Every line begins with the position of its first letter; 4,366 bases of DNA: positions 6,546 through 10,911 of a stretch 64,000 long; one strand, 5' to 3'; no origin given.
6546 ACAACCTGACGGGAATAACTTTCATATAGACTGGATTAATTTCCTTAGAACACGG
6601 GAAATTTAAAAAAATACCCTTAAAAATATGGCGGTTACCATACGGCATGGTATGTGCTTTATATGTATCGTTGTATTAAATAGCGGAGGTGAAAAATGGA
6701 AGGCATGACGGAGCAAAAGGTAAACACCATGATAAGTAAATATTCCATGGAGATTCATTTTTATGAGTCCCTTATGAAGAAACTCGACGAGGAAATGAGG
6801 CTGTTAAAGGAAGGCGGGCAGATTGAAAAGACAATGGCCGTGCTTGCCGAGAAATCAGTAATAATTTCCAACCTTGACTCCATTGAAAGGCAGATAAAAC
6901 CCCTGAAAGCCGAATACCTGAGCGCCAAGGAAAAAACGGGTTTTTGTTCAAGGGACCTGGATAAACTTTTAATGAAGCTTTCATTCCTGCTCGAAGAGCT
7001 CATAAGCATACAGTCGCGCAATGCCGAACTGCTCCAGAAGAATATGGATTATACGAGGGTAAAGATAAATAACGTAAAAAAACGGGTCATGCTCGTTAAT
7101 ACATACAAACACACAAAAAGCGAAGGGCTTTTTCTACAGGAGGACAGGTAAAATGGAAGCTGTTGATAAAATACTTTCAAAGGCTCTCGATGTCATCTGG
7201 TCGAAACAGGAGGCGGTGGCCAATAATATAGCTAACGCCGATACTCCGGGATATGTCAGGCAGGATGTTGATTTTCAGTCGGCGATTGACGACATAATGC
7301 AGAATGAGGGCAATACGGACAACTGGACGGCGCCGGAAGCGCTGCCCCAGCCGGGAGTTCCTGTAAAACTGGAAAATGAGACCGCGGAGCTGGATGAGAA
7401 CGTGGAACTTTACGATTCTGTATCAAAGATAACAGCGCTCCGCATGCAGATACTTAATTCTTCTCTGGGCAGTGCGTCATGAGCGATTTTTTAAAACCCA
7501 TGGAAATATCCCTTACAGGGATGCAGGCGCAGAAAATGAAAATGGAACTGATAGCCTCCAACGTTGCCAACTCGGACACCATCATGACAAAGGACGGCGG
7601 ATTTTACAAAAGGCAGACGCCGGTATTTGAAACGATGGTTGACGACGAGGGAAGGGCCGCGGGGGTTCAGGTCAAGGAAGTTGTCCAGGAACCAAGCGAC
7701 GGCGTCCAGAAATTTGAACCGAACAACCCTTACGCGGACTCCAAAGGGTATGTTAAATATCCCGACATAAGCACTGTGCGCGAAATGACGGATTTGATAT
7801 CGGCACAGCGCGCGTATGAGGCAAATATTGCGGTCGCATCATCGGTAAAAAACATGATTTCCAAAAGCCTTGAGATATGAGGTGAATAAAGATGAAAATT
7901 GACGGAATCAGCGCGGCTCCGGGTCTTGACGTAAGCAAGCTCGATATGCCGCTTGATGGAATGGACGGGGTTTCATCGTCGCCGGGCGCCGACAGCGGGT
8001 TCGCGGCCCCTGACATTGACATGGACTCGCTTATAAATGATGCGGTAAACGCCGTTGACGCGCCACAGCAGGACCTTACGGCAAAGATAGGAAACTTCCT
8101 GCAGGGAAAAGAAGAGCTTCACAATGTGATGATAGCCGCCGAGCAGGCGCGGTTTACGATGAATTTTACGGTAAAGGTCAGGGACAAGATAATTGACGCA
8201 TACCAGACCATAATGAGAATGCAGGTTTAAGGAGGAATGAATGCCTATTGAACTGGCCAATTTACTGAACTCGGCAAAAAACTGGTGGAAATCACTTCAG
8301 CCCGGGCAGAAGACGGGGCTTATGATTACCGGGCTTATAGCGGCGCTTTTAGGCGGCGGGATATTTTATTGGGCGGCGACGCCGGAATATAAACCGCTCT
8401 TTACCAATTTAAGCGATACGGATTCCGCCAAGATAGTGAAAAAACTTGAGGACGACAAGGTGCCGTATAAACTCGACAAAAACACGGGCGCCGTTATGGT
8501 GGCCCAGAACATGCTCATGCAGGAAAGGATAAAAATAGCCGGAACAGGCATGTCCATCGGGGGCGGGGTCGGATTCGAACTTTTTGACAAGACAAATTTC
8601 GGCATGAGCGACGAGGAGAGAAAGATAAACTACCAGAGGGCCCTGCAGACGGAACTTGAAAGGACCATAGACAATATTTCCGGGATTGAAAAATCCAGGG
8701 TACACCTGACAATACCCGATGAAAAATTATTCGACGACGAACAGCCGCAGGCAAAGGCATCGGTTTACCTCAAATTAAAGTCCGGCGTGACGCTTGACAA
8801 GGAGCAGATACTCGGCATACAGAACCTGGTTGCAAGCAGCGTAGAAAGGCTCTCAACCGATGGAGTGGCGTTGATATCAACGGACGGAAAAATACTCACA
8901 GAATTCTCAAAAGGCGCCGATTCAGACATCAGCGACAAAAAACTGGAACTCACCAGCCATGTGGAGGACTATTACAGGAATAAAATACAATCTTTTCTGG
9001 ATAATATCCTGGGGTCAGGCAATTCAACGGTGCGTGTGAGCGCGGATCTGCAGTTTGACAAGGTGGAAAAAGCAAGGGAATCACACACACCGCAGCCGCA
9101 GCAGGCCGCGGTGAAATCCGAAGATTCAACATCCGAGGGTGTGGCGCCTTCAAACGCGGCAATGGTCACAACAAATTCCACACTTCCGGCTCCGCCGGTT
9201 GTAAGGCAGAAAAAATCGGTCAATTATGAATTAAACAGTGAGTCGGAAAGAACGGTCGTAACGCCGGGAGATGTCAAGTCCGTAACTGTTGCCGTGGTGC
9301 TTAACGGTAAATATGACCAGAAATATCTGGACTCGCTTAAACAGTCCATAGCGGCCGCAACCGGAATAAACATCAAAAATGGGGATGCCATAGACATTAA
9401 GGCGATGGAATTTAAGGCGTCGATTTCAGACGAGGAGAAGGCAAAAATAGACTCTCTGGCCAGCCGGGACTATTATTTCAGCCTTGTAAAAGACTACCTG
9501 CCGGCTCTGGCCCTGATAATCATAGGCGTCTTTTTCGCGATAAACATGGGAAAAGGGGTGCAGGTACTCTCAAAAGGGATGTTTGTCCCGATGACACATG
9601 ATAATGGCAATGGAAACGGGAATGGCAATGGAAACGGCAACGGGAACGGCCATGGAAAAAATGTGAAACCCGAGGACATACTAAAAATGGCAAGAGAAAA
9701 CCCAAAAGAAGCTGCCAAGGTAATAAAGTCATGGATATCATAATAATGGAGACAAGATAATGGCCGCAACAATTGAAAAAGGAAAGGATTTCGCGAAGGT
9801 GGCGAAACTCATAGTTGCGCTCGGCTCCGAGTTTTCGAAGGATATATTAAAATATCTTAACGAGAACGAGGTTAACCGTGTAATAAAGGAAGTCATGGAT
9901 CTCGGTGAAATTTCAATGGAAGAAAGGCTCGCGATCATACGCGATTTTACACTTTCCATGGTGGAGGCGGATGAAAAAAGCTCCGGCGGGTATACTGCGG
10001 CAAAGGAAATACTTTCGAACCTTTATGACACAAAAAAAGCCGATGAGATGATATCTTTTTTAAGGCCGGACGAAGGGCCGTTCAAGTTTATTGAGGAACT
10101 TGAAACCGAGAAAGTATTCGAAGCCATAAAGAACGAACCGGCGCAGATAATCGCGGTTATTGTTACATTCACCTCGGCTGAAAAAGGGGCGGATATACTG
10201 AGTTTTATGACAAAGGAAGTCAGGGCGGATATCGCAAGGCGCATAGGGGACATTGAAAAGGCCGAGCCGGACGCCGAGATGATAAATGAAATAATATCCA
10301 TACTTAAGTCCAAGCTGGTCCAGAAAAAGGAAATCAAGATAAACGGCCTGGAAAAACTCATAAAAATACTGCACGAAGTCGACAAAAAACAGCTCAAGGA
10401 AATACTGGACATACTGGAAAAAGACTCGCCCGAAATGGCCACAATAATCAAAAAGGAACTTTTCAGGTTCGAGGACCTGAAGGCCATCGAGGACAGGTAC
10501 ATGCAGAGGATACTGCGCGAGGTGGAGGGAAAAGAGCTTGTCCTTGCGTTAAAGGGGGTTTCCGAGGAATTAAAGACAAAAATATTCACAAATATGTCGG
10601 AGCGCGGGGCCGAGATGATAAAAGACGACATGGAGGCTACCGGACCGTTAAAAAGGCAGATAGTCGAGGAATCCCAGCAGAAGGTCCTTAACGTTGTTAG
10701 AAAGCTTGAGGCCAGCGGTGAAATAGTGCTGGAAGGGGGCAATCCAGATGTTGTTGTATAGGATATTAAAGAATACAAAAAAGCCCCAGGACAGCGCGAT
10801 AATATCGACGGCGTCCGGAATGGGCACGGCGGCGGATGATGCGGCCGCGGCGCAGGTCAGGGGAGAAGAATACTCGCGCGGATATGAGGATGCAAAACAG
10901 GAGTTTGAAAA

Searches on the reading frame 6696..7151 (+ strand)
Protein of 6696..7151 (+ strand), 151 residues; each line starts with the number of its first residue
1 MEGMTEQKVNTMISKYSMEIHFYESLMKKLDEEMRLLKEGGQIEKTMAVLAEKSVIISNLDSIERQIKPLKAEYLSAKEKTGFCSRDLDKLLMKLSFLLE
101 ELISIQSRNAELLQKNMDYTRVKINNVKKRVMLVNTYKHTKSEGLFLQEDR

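Call 41: search_protein_families(library=pfam, proteins=[window:6696-7151:+], max_evalue=5)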
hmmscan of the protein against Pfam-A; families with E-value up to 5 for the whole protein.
window:6696-7151:+ (151 aa): 4 families
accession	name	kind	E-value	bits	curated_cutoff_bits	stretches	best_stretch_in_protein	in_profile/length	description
PF05130.17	FlgN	-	1.2e-08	36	30.5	1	11-141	5-143/147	FlgN protein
PF23511.1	Microp_apicomplexa_7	-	0.085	13.4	31.3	1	9-47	15-52/86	Apicomplexa microprotein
PF23322.1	PPIase_AIP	-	0.11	13.2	27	0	23-55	36-68/155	AH receptor-interacting protein, N-terminal FKBP-type PPIase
PF17598.7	DUF5494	-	0.24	12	27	1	13-67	18-72/84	Family of unknown function (DUF5494)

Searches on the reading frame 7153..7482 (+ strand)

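Call 86: search_protein_families(library=pfam, proteins=[window:7153-7482:+], max_evalue=0.01)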
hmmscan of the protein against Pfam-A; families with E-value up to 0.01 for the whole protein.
window:7153-7482:+ (109 aa): 1 family
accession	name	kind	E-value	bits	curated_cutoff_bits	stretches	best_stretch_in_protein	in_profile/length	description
PF00460.25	Flg_bb_rod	-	1.4e-07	31.8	20.7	1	18-34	14-30/31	Flagella basal body rod protein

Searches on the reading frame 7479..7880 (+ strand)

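Call 86: search_protein_families(library=pfam, proteins=[window:7479-7880:+], max_evalue=0.01)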
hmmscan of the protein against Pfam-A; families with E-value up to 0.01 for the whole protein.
window:7479-7880:+ (133 aa): 2 families
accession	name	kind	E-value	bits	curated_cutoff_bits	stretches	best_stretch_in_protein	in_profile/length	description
PF06429.18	Flg_bbr_C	-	1.2e-11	44.4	23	1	89-131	2-44/46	Flagellar basal body rod FlgEFG protein C-terminal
PF00460.25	Flg_bb_rod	-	2.2e-05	24.7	20.7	1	8-34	1-27/31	Flagella basal body rod protein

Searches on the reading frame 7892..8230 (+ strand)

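Call 86: search_protein_families(library=pfam, proteins=[window:7892-8230:+], max_evalue=0.01)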
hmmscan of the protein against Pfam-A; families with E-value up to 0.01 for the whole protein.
window:7892-8230:+ (112 aa): 1 family
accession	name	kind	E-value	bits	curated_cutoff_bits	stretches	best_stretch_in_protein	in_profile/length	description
PF02049.23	FliE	-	2.8e-21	75.9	22.4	1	39-112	16-89/89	Flagellar hook-basal body complex protein FliE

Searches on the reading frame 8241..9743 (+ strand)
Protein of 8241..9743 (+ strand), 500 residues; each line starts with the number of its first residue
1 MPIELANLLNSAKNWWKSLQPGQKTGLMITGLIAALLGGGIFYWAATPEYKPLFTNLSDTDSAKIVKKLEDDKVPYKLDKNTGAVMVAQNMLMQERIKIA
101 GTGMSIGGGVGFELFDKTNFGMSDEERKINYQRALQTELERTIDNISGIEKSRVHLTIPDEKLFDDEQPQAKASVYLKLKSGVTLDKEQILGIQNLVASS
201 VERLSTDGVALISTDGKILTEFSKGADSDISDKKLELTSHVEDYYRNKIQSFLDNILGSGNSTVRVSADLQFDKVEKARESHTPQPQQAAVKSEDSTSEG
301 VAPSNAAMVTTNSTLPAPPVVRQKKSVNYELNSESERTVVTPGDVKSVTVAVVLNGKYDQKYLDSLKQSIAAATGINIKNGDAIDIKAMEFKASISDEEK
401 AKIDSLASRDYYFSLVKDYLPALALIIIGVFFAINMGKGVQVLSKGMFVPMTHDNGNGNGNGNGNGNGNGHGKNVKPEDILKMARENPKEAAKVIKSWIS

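Call 6: search_protein_families(library=pfam, proteins=[window:8241-9743:+])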
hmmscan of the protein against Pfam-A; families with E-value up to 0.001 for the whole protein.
window:8241-9743:+ (500 aa): 2 families
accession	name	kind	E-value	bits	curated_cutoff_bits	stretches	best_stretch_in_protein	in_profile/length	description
PF01514.23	YscJ_FliF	-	1.4e-58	198.1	24.4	1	46-220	2-178/179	Secretory protein of YscJ/FliF family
PF08345.17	YscJ_FliF_C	-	2.3e-24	87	23.8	1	253-391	1-147/147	Flagellar M-ring protein C-terminal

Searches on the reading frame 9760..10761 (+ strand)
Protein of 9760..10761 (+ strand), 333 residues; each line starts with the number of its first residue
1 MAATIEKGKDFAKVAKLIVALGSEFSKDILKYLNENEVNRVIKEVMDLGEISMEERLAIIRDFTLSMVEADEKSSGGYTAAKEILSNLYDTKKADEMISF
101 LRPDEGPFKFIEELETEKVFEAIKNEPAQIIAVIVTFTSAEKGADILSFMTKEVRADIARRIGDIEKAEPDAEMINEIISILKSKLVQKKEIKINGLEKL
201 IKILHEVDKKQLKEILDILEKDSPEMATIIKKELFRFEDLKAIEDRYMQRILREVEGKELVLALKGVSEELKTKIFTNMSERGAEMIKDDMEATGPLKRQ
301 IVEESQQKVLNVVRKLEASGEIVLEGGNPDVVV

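Call 6: search_protein_families(library=pfam, proteins=[window:9760-10761:+])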
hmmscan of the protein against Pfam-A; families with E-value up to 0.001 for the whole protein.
window:9760-10761:+ (333 aa): 4 families
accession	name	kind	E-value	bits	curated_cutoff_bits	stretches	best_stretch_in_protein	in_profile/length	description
PF01706.21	FliG_C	-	7.3e-37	126.4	23.3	1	219-324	3-108/108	FliG C-terminal domain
PF14842.11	FliG_N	-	2e-20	73.7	25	1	12-104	6-98/104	FliG N-terminal domain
PF14841.11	FliG_M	-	3.9e-17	62.7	25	1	117-188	2-71/76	FliG middle domain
PF03448.22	MgtE_N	-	3.4e-06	28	25.9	0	240-292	10-62/102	MgtE intracellular N domain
